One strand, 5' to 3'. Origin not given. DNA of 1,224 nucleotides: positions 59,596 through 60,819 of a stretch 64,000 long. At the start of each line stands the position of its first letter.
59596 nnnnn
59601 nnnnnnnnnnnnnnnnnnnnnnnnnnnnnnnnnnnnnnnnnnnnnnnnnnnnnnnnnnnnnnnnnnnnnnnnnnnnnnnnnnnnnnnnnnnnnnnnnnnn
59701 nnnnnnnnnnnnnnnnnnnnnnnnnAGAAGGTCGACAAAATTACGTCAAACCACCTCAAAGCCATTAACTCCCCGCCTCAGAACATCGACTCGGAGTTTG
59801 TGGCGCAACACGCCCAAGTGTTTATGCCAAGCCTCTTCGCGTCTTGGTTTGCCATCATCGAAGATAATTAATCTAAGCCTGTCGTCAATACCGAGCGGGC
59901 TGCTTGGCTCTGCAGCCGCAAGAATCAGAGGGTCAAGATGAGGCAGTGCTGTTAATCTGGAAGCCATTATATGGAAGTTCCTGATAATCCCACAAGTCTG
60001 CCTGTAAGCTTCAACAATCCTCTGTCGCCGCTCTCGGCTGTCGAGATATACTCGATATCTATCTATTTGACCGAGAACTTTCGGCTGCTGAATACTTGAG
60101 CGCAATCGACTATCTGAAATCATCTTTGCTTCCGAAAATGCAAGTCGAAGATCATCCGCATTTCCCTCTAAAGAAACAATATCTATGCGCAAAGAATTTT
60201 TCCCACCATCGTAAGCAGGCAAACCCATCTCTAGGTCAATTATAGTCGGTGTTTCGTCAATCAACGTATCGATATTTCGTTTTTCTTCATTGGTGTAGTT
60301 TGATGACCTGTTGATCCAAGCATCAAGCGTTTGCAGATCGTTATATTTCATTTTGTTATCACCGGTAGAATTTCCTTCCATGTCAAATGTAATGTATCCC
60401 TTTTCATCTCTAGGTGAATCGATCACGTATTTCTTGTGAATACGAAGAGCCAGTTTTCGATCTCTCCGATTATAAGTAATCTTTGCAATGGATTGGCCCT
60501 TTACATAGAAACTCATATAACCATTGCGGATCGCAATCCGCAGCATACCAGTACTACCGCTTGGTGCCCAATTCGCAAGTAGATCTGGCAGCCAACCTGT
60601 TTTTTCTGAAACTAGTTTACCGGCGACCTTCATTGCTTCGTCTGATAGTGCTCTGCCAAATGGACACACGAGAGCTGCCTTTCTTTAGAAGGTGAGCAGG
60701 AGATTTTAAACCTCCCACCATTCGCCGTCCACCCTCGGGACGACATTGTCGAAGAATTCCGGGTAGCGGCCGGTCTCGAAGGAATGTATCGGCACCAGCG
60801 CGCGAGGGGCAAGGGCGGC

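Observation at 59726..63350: Integrase-bounded genomic islet with tandem integrase remnant, beta-CASP-like MBL-fold gene and low-GC orphan gene; no tRNA/att visible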

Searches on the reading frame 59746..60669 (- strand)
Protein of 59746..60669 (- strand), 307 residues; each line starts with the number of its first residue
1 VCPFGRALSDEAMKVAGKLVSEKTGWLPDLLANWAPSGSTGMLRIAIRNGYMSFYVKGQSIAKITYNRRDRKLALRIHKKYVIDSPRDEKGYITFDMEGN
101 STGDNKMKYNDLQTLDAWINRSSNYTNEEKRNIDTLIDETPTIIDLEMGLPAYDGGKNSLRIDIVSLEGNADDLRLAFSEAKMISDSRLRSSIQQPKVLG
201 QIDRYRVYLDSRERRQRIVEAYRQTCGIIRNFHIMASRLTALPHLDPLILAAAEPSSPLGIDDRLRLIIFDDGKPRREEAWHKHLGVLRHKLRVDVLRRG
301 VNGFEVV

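Call 5: search_protein_families(library=pfam, proteins=[window:59746-60669:-], max_evalue=0.01)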
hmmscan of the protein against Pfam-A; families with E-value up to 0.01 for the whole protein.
window:59746-60669:- (307 aa): 0 families

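Call 6: search_protein_families(library=padloc, proteins=[window:59746-60669:-], max_evalue=0.1)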
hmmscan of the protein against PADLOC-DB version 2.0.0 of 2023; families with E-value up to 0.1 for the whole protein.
window:59746-60669:- (307 aa): 0 families

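Call 7: search_protein_families(library=ncbifam, proteins=[window:59746-60669:-], max_evalue=0.1)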
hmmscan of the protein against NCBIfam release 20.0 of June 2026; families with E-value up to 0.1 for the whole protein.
window:59746-60669:- (307 aa): 1 family
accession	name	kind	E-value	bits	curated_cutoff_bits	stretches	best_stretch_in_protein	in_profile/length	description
NF045960.1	MHO_1580_fam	subfamily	0.053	12.9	43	1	63-129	24-96/336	MHO_1580 family protein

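Call 10: find_homologous_proteins(query=window:59746-60669:-)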
Query window:59746-60669:- (307 aa): 66 proteins with E <= 0.001 among 1508 candidates.
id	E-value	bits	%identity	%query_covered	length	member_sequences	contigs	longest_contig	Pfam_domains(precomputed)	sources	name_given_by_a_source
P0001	9.0e-203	690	100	100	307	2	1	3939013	-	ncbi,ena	-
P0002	2.2e-176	603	88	100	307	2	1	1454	-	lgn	-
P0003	5.5e-109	382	61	97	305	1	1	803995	-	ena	-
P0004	1.2e-106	374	55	100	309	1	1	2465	-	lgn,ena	-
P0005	2.7e-92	327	53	98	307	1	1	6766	-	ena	-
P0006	9.1e-87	309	50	97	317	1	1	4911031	-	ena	-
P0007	5.2e-86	307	49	98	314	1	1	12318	-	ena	-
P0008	1.9e-83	298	48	96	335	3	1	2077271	-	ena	-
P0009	2.5e-82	295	49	98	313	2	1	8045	-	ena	-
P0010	2.7e-80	288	48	97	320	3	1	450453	-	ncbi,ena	-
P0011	1.2e-79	286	47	100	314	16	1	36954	-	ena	-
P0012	2.4e-79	285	49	98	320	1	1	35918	-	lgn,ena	-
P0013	4.3e-78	281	49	93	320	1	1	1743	-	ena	-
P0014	1.1e-73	266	46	97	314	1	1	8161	-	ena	-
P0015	1.8e-72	262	47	93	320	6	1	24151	-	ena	-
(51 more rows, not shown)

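Call 11: find_encoding_contigs(protein=P0001, flank=10000, max_places=3)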
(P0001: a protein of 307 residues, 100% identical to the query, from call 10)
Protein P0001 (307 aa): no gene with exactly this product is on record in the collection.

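Call 12: find_encoding_contigs(protein=P0003, flank=8000, max_places=3)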
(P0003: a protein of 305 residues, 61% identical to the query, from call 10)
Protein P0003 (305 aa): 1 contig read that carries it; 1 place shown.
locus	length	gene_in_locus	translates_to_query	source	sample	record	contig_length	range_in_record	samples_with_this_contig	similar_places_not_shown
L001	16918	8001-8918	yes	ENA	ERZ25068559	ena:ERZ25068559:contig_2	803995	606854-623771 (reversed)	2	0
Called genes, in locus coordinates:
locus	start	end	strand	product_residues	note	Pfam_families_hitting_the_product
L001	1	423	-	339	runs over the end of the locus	PF00497:SBP_bac_3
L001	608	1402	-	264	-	PF12146:Hydrolase_4, PF00561:Abhydrolase_1, PF12697:Abhydrolase_6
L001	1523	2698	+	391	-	PF13173:AAA_14, PF13635:DUF4143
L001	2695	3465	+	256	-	PF13085:Fer2_3, PF13183:Fer4_8 (weak), PF13187:Fer4_9 (weak), PF13534:Fer4_17 (weak)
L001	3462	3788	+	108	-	PF01127:Sdh_cyt (weak)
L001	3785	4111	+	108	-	PF01127:Sdh_cyt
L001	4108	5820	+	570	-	PF00890:FAD_binding_2, PF02910:Succ_DH_flav_C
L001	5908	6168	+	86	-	-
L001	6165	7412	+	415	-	PF00753:Lactamase_B (weak), PF12706:Lactamase_B_2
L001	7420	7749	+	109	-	-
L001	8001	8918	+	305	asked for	-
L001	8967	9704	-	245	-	PF13350:Y_phosphatase3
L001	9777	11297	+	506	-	PF00772:DnaB, PF13481:AAA_25, PF03796:DnaB_C, PF06745:ATPase (faint)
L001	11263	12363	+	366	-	PF01168:Ala_racemase_N, PF00842:Ala_racemase_C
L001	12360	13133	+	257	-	PF02405:MlaE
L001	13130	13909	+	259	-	PF00005:ABC_tran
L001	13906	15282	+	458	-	PF18073:Zn_ribbon_LapB, PF13481:AAA_25, PF06745:ATPase, PF13191:AAA_16 (weak), PF23442:DUF7125 (weak), PF13541:ChlI (weak)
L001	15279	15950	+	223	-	PF02674:Colicin_V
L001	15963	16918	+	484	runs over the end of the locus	PF13522:GATase_6, PF13537:GATase_7, PF00156:Pribosyltran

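Call 13: find_encoding_contigs(protein=P0006, flank=8000, max_places=3)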
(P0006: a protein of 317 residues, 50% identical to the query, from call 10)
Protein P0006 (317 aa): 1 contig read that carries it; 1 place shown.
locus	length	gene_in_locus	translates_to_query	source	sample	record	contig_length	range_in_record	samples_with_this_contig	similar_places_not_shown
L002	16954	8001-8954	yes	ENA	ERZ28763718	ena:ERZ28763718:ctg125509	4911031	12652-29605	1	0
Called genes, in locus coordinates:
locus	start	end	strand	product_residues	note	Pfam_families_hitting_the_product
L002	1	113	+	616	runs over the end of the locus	PF06213:CobT, PF11775:CobT_C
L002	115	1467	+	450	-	PF01979:Amidohydro_1, PF07969:Amidohydro_3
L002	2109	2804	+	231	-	-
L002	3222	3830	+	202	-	PF02668:TauD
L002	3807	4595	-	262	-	PF01261:AP_endonuc_2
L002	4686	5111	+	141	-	PF06172:Cupin_5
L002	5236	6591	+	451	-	PF00890:FAD_binding_2, PF01266:DAO, PF12831:FAD_oxidored, PF13450:NAD_binding_8 (faint)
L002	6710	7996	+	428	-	PF00753:Lactamase_B (weak), PF12706:Lactamase_B_2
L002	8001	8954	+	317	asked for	-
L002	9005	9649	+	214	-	PF00753:Lactamase_B (weak)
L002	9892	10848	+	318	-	PF09140:MipZ, PF10609:ParA (faint), PF13614:AAA_31, PF01656:CbiA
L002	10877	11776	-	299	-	PF00903:Glyoxalase, PF13669:Glyoxalase_4 (faint), PF00903:Glyoxalase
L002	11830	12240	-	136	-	PF01042:Ribonuc_L-PSP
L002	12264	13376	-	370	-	PF00355:Rieske, PF19112:VanA_C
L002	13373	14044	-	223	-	PF20552:HTH_62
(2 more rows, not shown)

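Call 25: predict_structure(alignment_id=A2)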
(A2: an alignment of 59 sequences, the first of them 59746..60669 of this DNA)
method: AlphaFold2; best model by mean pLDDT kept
length: 307 residues; sequences in the alignment: 59
mean_pLDDT: 93.6   pTM: 0.91
mean pLDDT of the five models: 93.6, 93.4, 93.4, 93.1, 92.5
residues with pLDDT >= 90: 264; 70-90: 39; 50-70: 4; < 50: 0
segments of 3 or more residues with pLDDT < 50: none
pLDDT, mean of each block of 10 residues (from residue 1): 83 98 97 97 95 95 96 96 80 95 86 95 93 96 92 85 96 96 96 85 92 96 97 98 97 97 96 94 94 95 91
secondary structure, 60 per line:
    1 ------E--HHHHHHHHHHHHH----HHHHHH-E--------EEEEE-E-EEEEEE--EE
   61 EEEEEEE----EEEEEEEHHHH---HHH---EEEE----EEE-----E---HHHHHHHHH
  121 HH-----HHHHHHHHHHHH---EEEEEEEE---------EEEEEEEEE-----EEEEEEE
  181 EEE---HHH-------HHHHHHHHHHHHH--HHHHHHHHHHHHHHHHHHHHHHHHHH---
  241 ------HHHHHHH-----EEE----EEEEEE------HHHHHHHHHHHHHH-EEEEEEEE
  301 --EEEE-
elements in order: H10-22 H27-32 E43-47 E51-56 E59-67 E72-78 H79-82 E92-95 E100-102 H112-122 H128-139 E143-150 E160-168 E174-183 H197-209 H212-237 H247-253 E259-261 E266-271 H278-291 E293-300 E303-306

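Call 28: fold_search(model_id=the predicted structure, library=pdb)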
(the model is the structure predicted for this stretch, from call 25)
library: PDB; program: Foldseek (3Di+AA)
matches with E <= 10: 349; with E <= 0.001: 0
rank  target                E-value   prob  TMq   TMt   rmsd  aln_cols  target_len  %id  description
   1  9s6b_C                3.5e-01  0.05  0.16  0.11  20.6       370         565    9  Aeropyrum pernix acylaminoacyl peptidase co-crystallized with meropenem. (released 2025-10-22)
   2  2fki_MODEL_1_A        3.9e-01  0.51  0.23  0.51   5.9       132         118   17  NMR Structure of Protein yjbR from Escherichia coli; Northeast Structural Genomics Consortium Target ER226 (released 2006-02-28)
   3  4yxb_B                6.3e-01  0.02  0.09  0.14  18.5       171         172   11  FliM(SPOA)::FliN fusion protein (released 2015-06-03)
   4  2fok_A                8.0e-01  0.07  0.17  0.11  14.7       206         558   14  STRUCTURE OF RESTRICTION ENDONUCLEASE FOKI (released 1998-06-17)
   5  9sob_Q                8.0e-01  0.03  0.11  0.10  14.6       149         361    9  Structural Model of the Nuclear Pore Complex in Arabidopsis thaliana (released 2025-11-05)
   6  9f38_A                8.4e-01  0.11  0.23  0.12  14.0       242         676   10  BsmI (wild-type) crystallized with Ca2+ and cognate dsDNA (released 2025-04-02)
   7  8fd8_A                8.4e-01  0.07  0.09  0.12  12.6       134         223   15  human 15-PGDH with NADH bound (released 2023-03-08)
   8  1ztc_C                8.4e-01  0.05  0.12  0.15  12.2       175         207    6  Crystal structure of a putative metallo-beta-lactamase (tm0894) from Thermotoga maritima at 2.10 A resolution (released 2005-06-28)
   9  1q15_A                8.9e-01  0.01  0.13  0.10  23.8       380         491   10  Carbapenam Synthetase (released 2003-11-04)
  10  3hxm_A                1.1e+00  0.20  0.10  0.05   7.5        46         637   20  Structure of an argonaute complexed with guide DNA and target RNA duplex containing two mismatches. (released 2009-10-06)
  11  9a74_A                1.1e+00  0.21  0.13  0.45  10.9        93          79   15  Integrative model of YKUJ-NUSA by crosslinking MS and deep learning (released 2024-09-18)
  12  1ztc_D                1.1e+00  0.03  0.11  0.14  12.4       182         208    9  Crystal structure of a putative metallo-beta-lactamase (tm0894) from Thermotoga maritima at 2.10 A resolution (released 2005-06-28)
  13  5csa_A                1.1e+00  0.01  0.12  0.06  17.9       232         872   11  Crystal structure of domains BT-BCCP-AC1-AC5 of yeast acetyl-CoA carboxylase (released 2015-10-28)
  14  4cf5_B                1.2e+00  0.05  0.11  0.14  21.0       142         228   10  Mutagenesis of a Rhodobacteraceae L-haloacid dehalogenase (released 2014-11-26)
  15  7oa6_A                1.4e+00  0.05  0.08  0.14  10.6        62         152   11  Pseudo-atomic model for Hsp26 residues 63 to 214. Please be advised that the target map is not of sufficient resolutio (released 2021-11-24)
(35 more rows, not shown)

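Call 29: search_protein_families(library=pfam, proteins=[L001:7420-7749:+, L001:5908-6168:+], max_evalue=0.05)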
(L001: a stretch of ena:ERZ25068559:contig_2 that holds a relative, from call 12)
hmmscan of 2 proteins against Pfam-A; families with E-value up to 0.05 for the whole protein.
L001:7420-7749:+ (109 aa): 2 families
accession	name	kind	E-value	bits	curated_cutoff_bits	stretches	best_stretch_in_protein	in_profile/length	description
PF20570.3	DUF6779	-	0.017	16.2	28.1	1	32-96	15-79/108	Domain of unknown function (DUF6779)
PF13994.11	PgaD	-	0.049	14.1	27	0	9-63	66-119/148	PgaD-like protein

L001:5908-6168:+ (86 aa): 1 family
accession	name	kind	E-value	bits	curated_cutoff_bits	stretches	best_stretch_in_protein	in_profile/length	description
PF08972.17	DUF1902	-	0.00046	20.7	22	1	24-68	4-50/74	Domain of unknown function (DUF1902)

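Call 52: search_solved_structures(query=A2, max_evalue=10)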
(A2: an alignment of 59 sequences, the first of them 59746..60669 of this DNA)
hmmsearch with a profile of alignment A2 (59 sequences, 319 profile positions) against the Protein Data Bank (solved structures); distinct sequences matched with E-value up to 10: 3.
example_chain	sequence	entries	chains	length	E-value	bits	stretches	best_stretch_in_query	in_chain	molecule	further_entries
6xjb_A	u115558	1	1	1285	0.0012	21.1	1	55-131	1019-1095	Immunoglobulin A1 protease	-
7jgj_A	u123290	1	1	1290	0.0012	21.1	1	55-131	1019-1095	Immunoglobulin A1 protease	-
6xja_P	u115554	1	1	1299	0.0012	21.1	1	55-131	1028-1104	Immunoglobulin A1 protease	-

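Call 54: fold_search(model_id=the predicted structure, library=viral)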
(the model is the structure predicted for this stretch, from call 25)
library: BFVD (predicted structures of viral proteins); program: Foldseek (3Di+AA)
matches with E <= 10: 570; with E <= 0.001: 0
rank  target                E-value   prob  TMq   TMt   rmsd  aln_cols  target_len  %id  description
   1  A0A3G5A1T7            4.7e-02  0.66  0.18  0.29  11.9       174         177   11  Uncharacterized protein [Gaeavirus sp.]
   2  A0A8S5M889            5.9e-02  0.08  0.13  0.15  21.8       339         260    9  Uncharacterized protein [Caudovirales sp. ctCiv1]
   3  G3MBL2                8.9e-02  0.63  0.26  0.28   7.6       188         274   13  Gp146 [Bacillus phage G]
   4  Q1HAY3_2              1.0e-01  0.10  0.13  0.04  24.0       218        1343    9  Polyprotein [Helicobasidium mompa endornavirus 1-670]
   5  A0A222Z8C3            1.1e-01  0.07  0.12  0.12  17.7       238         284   10  Uncharacterized protein [Arthrobacter phage Shade]
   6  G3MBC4                1.2e-01  0.33  0.20  0.20   8.6       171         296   13  Gp54 [Bacillus phage G]
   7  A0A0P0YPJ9            1.2e-01  0.25  0.20  0.13  10.9       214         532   10  (no name in the UniProt tables at hand)
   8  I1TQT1                1.5e-01  0.60  0.17  0.18   5.6        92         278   17  (no name in the UniProt tables at hand)
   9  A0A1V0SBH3            1.9e-01  0.38  0.22  0.20   9.9       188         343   11  DUF2726 domain-containing protein [Catovirus CTV1]
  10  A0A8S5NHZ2            1.9e-01  0.30  0.27  0.31  13.8       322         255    8  DUF1828 domain-containing protein [Siphoviridae sp. ctRg81]
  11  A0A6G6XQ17            1.9e-01  0.20  0.15  0.17  10.5       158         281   10  (no name in the UniProt tables at hand)
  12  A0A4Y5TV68            2.2e-01  0.44  0.13  0.37   7.7        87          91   15  Uncharacterized protein [Vibrio phage VAP7]
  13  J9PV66                2.3e-01  0.20  0.19  0.19  12.3       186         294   11  Uncharacterized protein [Bacillus phage BCD7]
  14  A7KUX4                2.6e-01  0.10  0.17  0.18  14.2       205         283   12  (no name in the UniProt tables at hand)
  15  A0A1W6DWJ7            2.7e-01  0.11  0.16  0.15  14.1       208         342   16  (no name in the UniProt tables at hand)
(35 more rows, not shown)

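Call 79: search_protein_families(library=pfam, alignment_id=A2, max_evalue=0.05)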
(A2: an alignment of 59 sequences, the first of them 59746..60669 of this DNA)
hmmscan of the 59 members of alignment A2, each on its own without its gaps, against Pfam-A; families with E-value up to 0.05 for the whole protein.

A. member 1, window:59746-60669:- (307 aa): 0 families

B. families by the number of members that match (of 59 scanned): 2 families
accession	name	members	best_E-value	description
PF18130.6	ATPgrasp_N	1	0.038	ATP-grasp N-terminal domain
PF12376.13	DUF3654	1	0.043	Protein of unknown function (DUF3654)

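Call 89: search_protein_representatives(alignment_id=A2)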
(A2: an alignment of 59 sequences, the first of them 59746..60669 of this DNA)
Query: 59 sequences, 319 profile positions. Proteins with E-value up to 0.001 (for the whole library): 1628; up to 1e-10: 980; up to 1e-30: 463. The best 150 are listed.
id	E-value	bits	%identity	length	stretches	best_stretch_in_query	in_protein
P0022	4.2e-119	413.6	-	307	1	1-310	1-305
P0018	2.0e-112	391.7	-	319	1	1-311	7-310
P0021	2.1e-107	375.2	-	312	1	2-305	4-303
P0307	1.2e-100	353.0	-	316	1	1-305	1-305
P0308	3.5e-100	351.4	-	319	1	1-310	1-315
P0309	4.1e-99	347.9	-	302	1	1-305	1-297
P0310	4.5e-99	347.8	-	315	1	1-305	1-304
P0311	5.4e-98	344.2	-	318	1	1-306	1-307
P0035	3.0e-97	341.8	-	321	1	1-296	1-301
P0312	1.6e-96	339.4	-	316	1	1-304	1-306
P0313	6.6e-96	337.4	-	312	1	1-303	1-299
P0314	8.1e-96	337.1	-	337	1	1-292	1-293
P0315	2.6e-95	335.4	-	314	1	1-308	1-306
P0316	5.0e-95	334.5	-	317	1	1-313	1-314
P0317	6.5e-95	334.1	-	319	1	1-309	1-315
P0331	8.2e-91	320.6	-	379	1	5-299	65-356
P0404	2.2e-77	276.5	-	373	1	2-294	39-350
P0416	3.3e-75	269.4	-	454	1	1-261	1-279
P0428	2.2e-73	263.4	-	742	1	2-312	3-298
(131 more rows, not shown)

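Call 91: search_protein_families(library=pfam, proteins=[P0428, P0416, P0331, P0404], max_evalue=0.01)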
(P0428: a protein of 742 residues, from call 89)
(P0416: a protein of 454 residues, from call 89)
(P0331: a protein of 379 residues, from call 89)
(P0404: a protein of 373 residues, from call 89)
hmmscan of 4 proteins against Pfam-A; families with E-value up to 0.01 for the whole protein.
P0428 (742 aa): 2 families
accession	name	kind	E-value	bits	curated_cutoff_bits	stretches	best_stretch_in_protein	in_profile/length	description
PF12706.13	Lactamase_B_2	-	1.6e-11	44.6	27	1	384-521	30-173/200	Beta-lactamase superfamily domain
PF00753.33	Lactamase_B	-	0.0003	21.2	22.7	1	331-410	6-69/196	Metallo-beta-lactamase superfamily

P0416 (454 aa): 0 families

P0331 (379 aa): 0 families

P0404 (373 aa): 0 families

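Call 100: list_cluster_members(proteins=[P0001, P0187, P0428])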
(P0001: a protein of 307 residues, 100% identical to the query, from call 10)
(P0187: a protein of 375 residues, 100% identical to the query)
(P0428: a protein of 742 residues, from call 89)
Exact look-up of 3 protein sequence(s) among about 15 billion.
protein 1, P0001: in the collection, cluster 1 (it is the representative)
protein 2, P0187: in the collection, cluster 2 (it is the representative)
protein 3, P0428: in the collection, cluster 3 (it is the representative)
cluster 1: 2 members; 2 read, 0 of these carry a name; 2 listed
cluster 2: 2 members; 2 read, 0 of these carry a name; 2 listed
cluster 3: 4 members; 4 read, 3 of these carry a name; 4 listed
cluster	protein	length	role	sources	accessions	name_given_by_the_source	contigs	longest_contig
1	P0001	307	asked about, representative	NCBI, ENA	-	-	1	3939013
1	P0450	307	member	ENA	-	-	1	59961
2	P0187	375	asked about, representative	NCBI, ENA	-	-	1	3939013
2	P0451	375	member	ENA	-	-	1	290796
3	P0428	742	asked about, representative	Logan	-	-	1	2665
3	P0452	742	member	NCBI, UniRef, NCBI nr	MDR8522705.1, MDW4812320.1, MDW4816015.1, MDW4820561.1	MBL fold metallo-hydrolase [Shewanella fidelis] | MBL fold metallo-hydrolase n=1 Tax=Shewanella fidelis TaxID=173509 RepID=A0AAW8NK59_9GAMM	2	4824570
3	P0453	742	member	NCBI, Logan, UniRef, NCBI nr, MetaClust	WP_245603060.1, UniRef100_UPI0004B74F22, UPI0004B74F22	MBL fold metallo-hydrolase [Shewanella fidelis] | MBL fold metallo-hydrolase n=1 Tax=Shewanella fidelis TaxID=173509 RepID=UPI0004B74F22 | status=active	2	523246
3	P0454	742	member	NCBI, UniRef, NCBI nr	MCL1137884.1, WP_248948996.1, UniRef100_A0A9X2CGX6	MBL fold metallo-hydrolase [Shewanella pneumatophori] | MBL fold metallo-hydrolase n=1 Tax=Shewanella pneumatophori TaxID=314092 ...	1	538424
